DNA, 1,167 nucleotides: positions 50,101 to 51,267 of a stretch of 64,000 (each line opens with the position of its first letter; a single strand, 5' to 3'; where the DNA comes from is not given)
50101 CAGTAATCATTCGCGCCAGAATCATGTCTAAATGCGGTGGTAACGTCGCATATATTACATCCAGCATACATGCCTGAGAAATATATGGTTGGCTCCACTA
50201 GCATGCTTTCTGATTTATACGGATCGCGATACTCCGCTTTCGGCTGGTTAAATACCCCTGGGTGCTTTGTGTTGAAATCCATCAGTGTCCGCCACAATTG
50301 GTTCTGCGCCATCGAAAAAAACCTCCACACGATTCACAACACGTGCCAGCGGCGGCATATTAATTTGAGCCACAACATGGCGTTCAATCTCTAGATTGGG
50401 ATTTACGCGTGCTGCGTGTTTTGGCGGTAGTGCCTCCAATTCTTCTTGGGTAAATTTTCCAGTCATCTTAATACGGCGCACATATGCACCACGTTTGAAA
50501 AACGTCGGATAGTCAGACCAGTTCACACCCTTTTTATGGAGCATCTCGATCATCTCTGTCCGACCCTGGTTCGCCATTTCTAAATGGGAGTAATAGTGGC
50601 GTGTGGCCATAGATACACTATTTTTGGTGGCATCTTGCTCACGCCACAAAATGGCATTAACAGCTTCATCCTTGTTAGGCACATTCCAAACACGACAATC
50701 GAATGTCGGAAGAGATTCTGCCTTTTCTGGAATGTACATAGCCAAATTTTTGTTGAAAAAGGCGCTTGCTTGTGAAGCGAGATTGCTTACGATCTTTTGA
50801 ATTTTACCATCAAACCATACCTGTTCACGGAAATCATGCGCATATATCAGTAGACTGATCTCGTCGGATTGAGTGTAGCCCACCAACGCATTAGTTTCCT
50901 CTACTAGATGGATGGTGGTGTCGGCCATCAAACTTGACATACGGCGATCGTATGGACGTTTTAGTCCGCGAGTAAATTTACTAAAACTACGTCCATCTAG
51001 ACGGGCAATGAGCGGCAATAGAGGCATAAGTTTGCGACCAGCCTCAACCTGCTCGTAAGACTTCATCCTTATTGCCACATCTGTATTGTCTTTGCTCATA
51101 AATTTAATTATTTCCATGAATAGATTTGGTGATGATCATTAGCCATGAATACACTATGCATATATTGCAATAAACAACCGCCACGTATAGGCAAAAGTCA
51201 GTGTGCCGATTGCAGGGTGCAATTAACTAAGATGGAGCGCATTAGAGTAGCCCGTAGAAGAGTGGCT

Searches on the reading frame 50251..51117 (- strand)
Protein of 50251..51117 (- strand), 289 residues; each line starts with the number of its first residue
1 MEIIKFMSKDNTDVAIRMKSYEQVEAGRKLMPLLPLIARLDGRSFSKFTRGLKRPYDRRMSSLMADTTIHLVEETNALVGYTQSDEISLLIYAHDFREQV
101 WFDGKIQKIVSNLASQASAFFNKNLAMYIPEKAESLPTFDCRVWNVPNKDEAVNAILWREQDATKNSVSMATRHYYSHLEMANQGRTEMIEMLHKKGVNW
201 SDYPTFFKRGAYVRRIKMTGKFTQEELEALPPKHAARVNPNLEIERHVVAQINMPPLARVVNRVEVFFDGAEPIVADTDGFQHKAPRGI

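Call 86: search_protein_families(library=pfam, proteins=[window:50251-51117:-], max_evalue=0.001)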
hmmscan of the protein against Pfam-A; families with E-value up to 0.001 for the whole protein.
window:50251-51117:- (289 aa): 1 family
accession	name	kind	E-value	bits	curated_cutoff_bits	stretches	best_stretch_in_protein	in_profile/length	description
PF04446.17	Thg1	-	7.9e-32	110.4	29.2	1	17-147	3-130/130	tRNAHis guanylyltransferase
